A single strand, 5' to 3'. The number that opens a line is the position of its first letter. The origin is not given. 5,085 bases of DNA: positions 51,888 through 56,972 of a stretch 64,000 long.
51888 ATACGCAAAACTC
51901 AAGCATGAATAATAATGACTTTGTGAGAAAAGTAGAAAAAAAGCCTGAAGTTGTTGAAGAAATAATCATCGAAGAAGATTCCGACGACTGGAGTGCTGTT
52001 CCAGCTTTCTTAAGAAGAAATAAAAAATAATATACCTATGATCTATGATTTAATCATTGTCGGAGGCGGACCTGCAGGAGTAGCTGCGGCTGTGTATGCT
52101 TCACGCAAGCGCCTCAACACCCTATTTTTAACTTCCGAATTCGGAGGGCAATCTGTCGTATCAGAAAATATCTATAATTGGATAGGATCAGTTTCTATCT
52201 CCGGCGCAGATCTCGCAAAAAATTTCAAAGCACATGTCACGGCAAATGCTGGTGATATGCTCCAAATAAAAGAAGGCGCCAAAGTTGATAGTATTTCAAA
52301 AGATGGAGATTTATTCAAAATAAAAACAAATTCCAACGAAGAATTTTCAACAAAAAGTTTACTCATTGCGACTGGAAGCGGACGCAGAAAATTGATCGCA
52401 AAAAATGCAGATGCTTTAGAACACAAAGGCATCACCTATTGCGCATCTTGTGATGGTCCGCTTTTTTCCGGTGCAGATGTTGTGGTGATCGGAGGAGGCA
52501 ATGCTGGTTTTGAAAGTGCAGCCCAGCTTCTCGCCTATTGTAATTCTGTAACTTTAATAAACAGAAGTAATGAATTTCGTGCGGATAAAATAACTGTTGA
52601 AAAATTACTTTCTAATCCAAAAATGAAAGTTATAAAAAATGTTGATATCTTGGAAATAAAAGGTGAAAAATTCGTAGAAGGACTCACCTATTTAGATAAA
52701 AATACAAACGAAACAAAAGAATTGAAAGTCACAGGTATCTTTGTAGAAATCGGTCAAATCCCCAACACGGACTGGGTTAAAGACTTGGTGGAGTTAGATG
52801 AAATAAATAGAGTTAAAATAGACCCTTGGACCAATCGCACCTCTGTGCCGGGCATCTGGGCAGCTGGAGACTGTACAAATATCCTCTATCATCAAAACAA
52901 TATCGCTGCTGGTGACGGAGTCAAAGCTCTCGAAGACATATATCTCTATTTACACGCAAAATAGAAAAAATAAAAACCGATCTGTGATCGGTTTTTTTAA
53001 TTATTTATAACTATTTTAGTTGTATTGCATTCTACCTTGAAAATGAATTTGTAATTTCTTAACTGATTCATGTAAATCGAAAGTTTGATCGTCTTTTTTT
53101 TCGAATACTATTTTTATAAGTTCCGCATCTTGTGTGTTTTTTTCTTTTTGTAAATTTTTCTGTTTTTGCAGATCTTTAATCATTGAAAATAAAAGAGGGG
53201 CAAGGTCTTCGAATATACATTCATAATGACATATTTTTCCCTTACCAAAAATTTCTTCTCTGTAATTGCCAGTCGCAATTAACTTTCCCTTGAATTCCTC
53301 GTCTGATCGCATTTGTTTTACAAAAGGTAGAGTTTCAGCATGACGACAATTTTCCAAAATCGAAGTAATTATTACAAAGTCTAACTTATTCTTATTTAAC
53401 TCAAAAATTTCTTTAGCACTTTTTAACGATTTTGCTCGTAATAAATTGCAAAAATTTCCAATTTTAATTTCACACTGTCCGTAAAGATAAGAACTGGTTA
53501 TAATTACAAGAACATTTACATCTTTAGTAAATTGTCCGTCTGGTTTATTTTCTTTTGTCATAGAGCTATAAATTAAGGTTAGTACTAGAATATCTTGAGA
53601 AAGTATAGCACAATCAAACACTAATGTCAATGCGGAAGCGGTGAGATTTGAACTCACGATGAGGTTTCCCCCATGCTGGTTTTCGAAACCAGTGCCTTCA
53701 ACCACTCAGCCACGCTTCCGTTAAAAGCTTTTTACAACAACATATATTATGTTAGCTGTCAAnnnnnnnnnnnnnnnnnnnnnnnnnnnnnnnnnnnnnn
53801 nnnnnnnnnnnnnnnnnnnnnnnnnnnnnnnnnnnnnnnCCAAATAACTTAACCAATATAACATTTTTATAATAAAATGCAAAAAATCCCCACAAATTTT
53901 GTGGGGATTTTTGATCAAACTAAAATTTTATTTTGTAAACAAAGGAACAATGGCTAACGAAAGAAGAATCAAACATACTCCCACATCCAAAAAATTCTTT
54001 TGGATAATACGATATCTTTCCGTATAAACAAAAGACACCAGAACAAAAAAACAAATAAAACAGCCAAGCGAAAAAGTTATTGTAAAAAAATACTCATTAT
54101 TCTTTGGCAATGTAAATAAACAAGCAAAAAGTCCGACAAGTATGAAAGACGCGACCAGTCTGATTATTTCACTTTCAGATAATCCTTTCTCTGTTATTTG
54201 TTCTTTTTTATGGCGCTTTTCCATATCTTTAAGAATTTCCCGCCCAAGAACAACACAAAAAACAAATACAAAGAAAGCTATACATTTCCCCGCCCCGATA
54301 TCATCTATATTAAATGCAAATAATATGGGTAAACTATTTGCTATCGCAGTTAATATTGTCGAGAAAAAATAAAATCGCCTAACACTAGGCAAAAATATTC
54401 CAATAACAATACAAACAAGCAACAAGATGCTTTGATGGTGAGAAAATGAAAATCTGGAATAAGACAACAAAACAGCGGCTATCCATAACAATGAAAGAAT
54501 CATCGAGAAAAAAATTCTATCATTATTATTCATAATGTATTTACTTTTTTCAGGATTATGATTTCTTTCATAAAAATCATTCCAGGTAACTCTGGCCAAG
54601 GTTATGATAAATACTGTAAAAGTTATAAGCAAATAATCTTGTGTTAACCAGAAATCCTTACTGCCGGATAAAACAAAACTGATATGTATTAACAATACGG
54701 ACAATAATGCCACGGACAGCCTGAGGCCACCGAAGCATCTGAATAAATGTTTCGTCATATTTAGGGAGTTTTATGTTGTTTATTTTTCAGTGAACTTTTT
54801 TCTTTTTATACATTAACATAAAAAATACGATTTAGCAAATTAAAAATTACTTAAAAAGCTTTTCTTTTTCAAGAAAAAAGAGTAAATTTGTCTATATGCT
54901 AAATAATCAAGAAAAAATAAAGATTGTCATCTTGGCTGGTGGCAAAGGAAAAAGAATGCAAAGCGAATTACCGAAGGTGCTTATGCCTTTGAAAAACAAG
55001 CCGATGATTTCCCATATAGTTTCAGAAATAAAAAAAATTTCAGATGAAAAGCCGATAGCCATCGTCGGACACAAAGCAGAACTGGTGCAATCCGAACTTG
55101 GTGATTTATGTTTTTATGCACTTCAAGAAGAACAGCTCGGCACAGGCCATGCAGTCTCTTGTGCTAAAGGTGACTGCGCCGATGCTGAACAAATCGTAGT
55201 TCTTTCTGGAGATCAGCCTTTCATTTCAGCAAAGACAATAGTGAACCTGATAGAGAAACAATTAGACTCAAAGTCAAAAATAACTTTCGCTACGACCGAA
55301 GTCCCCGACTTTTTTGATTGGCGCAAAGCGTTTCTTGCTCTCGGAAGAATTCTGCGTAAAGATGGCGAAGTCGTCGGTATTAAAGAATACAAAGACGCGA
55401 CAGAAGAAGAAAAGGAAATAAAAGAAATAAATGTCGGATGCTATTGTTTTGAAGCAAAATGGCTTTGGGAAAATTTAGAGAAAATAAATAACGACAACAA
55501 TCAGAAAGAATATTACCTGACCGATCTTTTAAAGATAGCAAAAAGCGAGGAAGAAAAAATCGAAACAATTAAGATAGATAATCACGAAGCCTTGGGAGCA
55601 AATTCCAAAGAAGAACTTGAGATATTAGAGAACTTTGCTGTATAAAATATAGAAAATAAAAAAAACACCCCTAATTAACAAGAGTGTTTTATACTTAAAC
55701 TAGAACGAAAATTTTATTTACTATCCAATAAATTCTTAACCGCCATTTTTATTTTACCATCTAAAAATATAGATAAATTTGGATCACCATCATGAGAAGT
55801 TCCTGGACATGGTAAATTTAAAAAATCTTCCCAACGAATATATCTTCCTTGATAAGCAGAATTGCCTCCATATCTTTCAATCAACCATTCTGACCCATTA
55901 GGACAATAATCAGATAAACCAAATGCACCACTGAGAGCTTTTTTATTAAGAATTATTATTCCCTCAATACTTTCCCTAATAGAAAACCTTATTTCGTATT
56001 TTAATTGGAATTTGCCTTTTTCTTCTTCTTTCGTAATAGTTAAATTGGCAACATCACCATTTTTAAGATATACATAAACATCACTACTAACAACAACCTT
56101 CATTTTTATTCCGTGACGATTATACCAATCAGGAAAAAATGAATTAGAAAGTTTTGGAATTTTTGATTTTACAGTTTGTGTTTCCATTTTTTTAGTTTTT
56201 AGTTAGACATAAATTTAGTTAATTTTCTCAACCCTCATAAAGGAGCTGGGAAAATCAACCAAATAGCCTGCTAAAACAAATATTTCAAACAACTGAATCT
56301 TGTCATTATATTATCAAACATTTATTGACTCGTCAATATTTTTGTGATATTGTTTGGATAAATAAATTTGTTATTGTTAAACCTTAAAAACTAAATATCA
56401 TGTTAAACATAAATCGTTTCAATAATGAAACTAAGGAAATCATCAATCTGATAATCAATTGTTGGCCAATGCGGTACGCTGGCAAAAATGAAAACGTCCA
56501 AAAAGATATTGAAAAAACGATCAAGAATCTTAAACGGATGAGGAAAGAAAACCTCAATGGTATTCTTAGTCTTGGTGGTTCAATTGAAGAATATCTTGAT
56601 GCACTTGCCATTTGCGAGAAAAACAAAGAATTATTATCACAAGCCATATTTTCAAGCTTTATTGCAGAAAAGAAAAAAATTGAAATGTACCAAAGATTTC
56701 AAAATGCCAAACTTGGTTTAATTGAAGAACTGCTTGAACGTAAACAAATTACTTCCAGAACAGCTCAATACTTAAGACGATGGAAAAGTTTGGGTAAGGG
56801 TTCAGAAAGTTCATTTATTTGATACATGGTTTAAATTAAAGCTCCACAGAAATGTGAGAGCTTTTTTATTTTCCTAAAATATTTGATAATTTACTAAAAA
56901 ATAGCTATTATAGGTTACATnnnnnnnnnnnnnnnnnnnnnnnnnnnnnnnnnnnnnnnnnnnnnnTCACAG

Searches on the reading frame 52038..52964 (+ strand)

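Call 11: search_protein_families(library=pfam, proteins=[window:52038-52964:+], max_evalue=0.001)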
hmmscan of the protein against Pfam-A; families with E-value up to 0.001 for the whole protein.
window:52038-52964:+ (308 aa): 15 families
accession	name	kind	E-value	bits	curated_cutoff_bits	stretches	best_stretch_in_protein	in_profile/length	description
PF07992.20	Pyr_redox_2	-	7.3e-41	140.9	26.1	1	3-282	1-281/291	Pyridine nucleotide-disulphide oxidoreductase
PF13738.12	Pyr_redox_3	-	2.5e-25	89.8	30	1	73-277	94-305/305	Pyridine nucleotide-disulphide oxidoreductase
PF01134.28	GIDA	-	4e-12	46.3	22.1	0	4-34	1-31/391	Glucose inhibited division protein A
PF03486.20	HI0933_like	-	9.9e-12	45.3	50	0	147-180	2-35/244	HI0933-like protein Rossmann domain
PF00070.33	Pyr_redox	-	4.5e-11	43.6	22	1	148-211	2-70/82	Pyridine nucleotide-disulphide oxidoreductase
PF00890.30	FAD_binding_2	-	6.2e-11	42.6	20.4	1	4-50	1-49/414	FAD binding domain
PF12831.13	FAD_oxidored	-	2.8e-09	37.2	27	1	4-32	1-29/416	FAD dependent oxidoreductase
PF01266.30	DAO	-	9.5e-09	35.7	27.9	0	4-38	1-38/353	FAD dependent oxidoreductase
PF05834.18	Lycopene_cycl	-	4.4e-06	26.5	23.4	0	4-48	1-44/380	Lycopene cyclase protein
PF01946.23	Thi4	-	2.3e-05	24.2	26.2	0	3-34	18-50/235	Thi4 family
PF13434.12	Lys_Orn_oxgnase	-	0.00011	21.9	21.3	0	79-181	114-226/339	L-lysine 6-monooxygenase/L-ornithine 5-monooxygenase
PF01494.25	FAD_binding_3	-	0.00012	21.8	22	0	146-180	2-36/349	FAD binding domain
PF04820.20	Trp_halogenase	-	0.00063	19.1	21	0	147-176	1-34/458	Tryptophan halogenase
PF13450.12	NAD_binding_8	-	0.00069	20.3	21.9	0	7-29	1-23/68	NAD(P)-binding Rossmann-like domain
PF01262.27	AlaDh_PNT_C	-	0.00089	19.2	23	0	144-179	27-62/214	Alanine dehydrogenase/PNT, C-terminal domain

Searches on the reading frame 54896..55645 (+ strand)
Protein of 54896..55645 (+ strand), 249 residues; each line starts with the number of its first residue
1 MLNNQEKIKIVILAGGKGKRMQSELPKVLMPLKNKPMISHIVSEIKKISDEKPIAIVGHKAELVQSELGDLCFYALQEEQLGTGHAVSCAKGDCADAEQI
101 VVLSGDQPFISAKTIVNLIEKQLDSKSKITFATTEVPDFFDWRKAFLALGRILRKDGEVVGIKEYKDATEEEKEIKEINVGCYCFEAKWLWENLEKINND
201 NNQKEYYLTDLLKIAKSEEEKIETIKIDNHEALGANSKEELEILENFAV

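Call 10: search_protein_families(library=pfam, proteins=[window:54896-55645:+], max_evalue=0.01)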
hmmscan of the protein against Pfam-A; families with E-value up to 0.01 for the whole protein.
window:54896-55645:+ (249 aa): 5 families
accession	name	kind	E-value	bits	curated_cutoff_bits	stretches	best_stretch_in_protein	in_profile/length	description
PF12804.13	NTP_transf_3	-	3.2e-19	70.1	27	1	11-135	2-124/160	MobA-like NTP transferase domain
PF00483.29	NTP_transferase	-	1.2e-12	48.4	21.2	1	10-220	2-215/245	Nucleotidyl transferase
PF01128.25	IspD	-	8e-08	32.7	27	1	9-126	2-121/221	2-C-methyl-D-erythritol 4-phosphate cytidylyltransferase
PF02348.25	CTP_transf_3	-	3.3e-06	27.5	22.6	1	27-135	16-121/217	Cytidylyltransferase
PF01983.22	CofC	-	0.00069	19.3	22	1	21-122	13-113/217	Guanylyl transferase CofC like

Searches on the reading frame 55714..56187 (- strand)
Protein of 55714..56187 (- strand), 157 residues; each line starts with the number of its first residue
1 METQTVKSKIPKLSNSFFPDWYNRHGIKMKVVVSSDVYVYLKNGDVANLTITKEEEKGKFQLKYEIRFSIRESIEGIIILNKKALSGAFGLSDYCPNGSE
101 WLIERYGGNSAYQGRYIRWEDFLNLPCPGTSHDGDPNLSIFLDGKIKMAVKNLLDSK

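Call 10: search_protein_families(library=pfam, proteins=[window:55714-56187:-], max_evalue=0.01)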
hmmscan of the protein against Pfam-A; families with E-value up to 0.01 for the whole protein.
window:55714-56187:- (157 aa): 0 families

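Call 44: search_protein_families(library=phrogs, proteins=[window:55714-56187:-], max_evalue=0.01)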
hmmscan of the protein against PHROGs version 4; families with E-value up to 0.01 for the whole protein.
window:55714-56187:- (157 aa): 0 families

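Call 45: search_protein_families(library=padloc, proteins=[window:55714-56187:-], max_evalue=0.01)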
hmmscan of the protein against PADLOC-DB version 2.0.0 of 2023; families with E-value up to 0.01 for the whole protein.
window:55714-56187:- (157 aa): 0 families

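Call 75: search_solved_structures(query=window:55714-56187:-, max_evalue=1)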
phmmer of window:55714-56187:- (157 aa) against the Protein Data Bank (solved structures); distinct sequences matched with E-value up to 1: 1.
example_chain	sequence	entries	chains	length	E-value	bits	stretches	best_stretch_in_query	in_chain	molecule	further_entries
9esi_n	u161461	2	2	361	0.35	13.9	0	18-66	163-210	Uncharacterized protein C17A2.08c | Uncharacterized protein C17A2.08c (PAXBP1)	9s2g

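Call 83: search_protein_representatives(protein=window:55714-56187:-)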
Query: 157 residues. Proteins with E-value up to 0.001 (for the whole library): 463; up to 1e-10: 287; up to 1e-30: 1. The best 150 are listed.
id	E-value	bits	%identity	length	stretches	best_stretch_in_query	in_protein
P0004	5.0e-102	354.7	100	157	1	1-157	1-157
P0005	7.1e-30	120.2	45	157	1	9-154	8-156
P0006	8.3e-30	120.0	37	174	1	9-155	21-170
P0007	3.1e-29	118.1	46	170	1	18-155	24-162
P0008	3.8e-29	117.8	39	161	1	17-152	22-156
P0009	7.2e-29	116.9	40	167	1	9-153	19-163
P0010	5.3e-28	114.1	42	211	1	15-157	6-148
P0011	4.1e-27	111.2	44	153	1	8-154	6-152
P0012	9.3e-27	110.1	42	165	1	5-154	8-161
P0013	1.9e-26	109.1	47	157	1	11-154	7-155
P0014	2.6e-26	108.6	43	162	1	15-155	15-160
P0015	3.4e-26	108.2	41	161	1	7-154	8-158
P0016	3.5e-26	108.2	40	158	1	5-155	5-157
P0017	5.0e-26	107.7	41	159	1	6-155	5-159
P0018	5.4e-26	107.6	43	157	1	9-154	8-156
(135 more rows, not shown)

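Call 84: find_homologous_proteins(query=window:55714-56187:-, max_evalue=0.001)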
Query window:55714-56187:- (157 aa): 3 proteins with E <= 0.001 among 18 candidates.
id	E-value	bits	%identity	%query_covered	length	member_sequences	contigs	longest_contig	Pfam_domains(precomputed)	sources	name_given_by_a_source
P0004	1.6e-101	355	100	100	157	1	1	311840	-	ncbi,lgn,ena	-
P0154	2.9e-32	130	42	93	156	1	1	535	-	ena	-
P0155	1.1e-22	99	45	75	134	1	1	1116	-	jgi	jgi:hypothetical protein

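Call 87: search_solved_structures(query=A3, max_evalue=1)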
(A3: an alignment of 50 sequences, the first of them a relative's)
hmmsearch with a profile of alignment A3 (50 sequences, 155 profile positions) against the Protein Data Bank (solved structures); distinct sequences matched with E-value up to 1: 1.
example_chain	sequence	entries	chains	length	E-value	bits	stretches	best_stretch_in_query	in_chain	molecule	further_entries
1zko_A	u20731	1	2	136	0.036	17.1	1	20-87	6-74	Glycine cleavage system H protein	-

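Call 88: search_protein_families(library=ncbifam, alignment_id=A3, max_evalue=0.01)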
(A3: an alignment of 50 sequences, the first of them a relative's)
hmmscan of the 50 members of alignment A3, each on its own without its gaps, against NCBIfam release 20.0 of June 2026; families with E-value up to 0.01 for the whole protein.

A. member 1, P0004 (157 aa): 0 families

B. families by the number of members that match (of 50 scanned): 2 families
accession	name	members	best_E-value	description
NF040670.1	wall_bind_EntA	1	0.0091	cell wall-binding protein EntA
NF050092.1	BtaManbiosPhlase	1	0.0091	BtaManbiosPhlase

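Call 90: find_encoding_contigs(protein=P0155, flank=2000, max_places=3)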
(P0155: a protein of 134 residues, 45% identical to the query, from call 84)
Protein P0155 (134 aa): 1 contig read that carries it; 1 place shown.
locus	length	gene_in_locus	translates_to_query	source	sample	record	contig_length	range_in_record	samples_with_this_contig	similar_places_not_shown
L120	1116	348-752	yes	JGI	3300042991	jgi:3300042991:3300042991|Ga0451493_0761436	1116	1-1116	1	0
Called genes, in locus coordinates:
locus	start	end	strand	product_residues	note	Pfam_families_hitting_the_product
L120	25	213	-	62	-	-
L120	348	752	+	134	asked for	-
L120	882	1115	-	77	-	?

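Call 91: find_encoding_contigs(protein=P0154, flank=2000, max_places=3)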
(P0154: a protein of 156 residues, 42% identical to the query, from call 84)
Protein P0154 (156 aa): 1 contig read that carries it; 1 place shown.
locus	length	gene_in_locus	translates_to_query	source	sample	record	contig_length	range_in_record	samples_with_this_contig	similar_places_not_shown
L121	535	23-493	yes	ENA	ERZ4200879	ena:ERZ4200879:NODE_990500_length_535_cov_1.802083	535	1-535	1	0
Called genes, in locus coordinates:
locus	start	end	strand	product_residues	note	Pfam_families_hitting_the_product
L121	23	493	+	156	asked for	-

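Call 95: predict_structure(alignment_id=A3)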
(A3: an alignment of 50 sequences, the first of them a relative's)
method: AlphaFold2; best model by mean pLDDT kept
length: 157 residues; sequences in the alignment: 50
mean_pLDDT: 92.9   pTM: 0.87
mean pLDDT of the five models: 92.9, 92.9, 92.9, 92.7, 92.5
residues with pLDDT >= 90: 137; 70-90: 9; 50-70: 9; < 50: 2
segments of 3 or more residues with pLDDT < 50: none
pLDDT, mean of each block of 10 residues (from residue 1): 77 96 96 96 96 95 96 96 98 96 97 97 86 74 98 94
secondary structure, 60 per line:
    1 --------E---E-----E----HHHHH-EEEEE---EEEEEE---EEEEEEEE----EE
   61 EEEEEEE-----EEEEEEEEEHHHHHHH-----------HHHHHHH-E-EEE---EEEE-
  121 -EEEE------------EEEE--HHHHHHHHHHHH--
elements in order: H24-28 E30-34 E38-43 E47-54 E59-67 E73-81 H82-88 H100-106 E110-112 E116-119 E122-125 E138-141 H144-155

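Call 97: fold_search(model_id=the predicted structure, library=pdb)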
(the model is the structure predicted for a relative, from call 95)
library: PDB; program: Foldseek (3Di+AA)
matches with E <= 10: 542; with E <= 0.001: 0
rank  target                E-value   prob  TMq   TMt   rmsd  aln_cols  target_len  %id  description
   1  3k44_B                1.7e-01  0.15  0.25  0.27  12.9       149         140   13  Crystal Structure of Drosophila melanogaster Pur-alpha (released 2009-10-27)
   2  6obt                  2.1e-01  0.08  0.18  0.12  14.6       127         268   13  Structural insights into dehydratase substrate selection for the borrelidin and fluvirucin polyketide synthases (released 2019-06-05)
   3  7zkg_A                2.2e-01  0.28  0.18  0.12  11.5        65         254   11  C-Methyltransferase PsmD from Streptomyces griseofuscus with bound cofactor (crystal form 2) (released 2022-12-28)
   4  8p26_F                2.6e-01  0.12  0.20  0.22  13.1       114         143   11  Crystal structure of Arabidopsis thaliana PAXX (released 2023-06-28)
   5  3lhn_A                4.2e-01  0.12  0.20  0.27  11.9       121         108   13  Crystal structure of putative lipoprotein (NP_718719.1) from Shewanella oneidensis at 1.42 A resolution (released 2010-02-23)
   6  2ys3_MODEL_1_A        4.5e-01  0.25  0.24  0.27  10.0       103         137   11  Solution structure of the PH domain of Kindlin-3 from human (released 2007-10-09)
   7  8chv_D                4.7e-01  0.16  0.18  0.19   9.9        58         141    9  Crystal structure of human PURA (fragment Glu57-Glu212, PUR repeat I and II) R140P mutant (released 2024-02-21)
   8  7zsk_B                5.0e-01  0.06  0.16  0.03  14.6       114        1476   10  K3DAK4 bimodule core of BGC11 from Brevibacillus brevis. (released 2022-09-21)
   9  7zkg_B                5.3e-01  0.20  0.18  0.12  10.8        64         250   11  C-Methyltransferase PsmD from Streptomyces griseofuscus with bound cofactor (crystal form 2) (released 2022-12-28)
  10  3kxy_D                6.0e-01  0.57  0.19  0.22   3.3        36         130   11  Crystal Structure of the ExsC-ExsE Complex (released 2010-06-30)
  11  8chv_B                6.0e-01  0.11  0.27  0.28  11.7       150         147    9  Crystal structure of human PURA (fragment Glu57-Glu212, PUR repeat I and II) R140P mutant (released 2024-02-21)
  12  6yfa_AA               6.4e-01  0.14  0.24  0.23   8.9       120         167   11  Virus-like particle of bacteriophage AVE015 (released 2020-09-02)
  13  6b9p_A                6.4e-01  0.13  0.24  0.05  11.3       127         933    8  Structure of GH 38 Jack Bean alpha-mannosidase in complex with a 36-valent iminosugar cluster inhibitor (released 2018-09-26)
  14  8cht_B                6.8e-01  0.16  0.32  0.34   8.2       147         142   10  Crystal structure of human PURA (fragment Glu57-Glu212, PUR repeat I and II) (released 2024-02-21)
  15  8ppr_K                6.8e-01  0.09  0.17  0.12  15.4        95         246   14  Structure of the human outer kinetochore KMN network complex (released 2024-03-20)
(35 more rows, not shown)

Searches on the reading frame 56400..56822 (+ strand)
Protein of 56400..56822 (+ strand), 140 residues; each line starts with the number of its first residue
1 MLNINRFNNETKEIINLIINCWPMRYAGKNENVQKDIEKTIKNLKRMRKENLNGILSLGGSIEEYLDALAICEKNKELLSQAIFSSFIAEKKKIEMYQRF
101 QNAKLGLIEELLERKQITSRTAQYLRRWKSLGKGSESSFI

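Call 10: search_protein_families(library=pfam, proteins=[window:56400-56822:+], max_evalue=0.01)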
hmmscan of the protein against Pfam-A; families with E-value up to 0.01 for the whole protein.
window:56400-56822:+ (140 aa): 1 family
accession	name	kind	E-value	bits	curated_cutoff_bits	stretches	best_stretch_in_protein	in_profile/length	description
PF00120.29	Gln-synt_C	-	0.0067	16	24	1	38-98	272-331/344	Glutamine synthetase, catalytic domain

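Call 25: find_encoding_contigs(protein=window:56400-56822:+, flank=10000, max_places=6)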
Protein window:56400-56822:+ (140 aa): 2 contigs read that carry it; 1 place shown.
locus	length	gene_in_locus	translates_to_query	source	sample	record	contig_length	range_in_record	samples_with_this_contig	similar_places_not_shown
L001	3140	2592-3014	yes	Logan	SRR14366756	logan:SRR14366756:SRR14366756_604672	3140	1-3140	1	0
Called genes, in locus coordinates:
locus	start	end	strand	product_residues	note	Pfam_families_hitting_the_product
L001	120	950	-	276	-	-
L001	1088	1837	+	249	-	PF01128:IspD, PF00483:NTP_transferase, PF02348:CTP_transf_3 (weak), PF12804:NTP_transf_3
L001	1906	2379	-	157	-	-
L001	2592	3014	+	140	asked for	-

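Call 33: find_homologous_proteins(query=window:56400-56822:+, max_evalue=0.001)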
Query window:56400-56822:+ (140 aa): 1 proteins with E <= 0.001 among 49 candidates.
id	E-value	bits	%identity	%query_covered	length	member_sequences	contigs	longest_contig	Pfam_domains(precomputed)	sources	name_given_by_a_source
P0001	8.4e-83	293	100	100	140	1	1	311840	-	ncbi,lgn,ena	-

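Call 44: search_protein_families(library=phrogs, proteins=[window:56400-56822:+], max_evalue=0.01)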
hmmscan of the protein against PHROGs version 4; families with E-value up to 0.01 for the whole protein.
window:56400-56822:+ (140 aa): 0 families

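Call 45: search_protein_families(library=padloc, proteins=[window:56400-56822:+], max_evalue=0.01)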
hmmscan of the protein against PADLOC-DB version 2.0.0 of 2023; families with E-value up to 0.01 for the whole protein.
window:56400-56822:+ (140 aa): 0 families

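Call 72: search_solved_structures(query=window:56400-56822:+, max_evalue=1)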
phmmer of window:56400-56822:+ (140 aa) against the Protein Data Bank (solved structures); distinct sequences matched with E-value up to 1: 0.
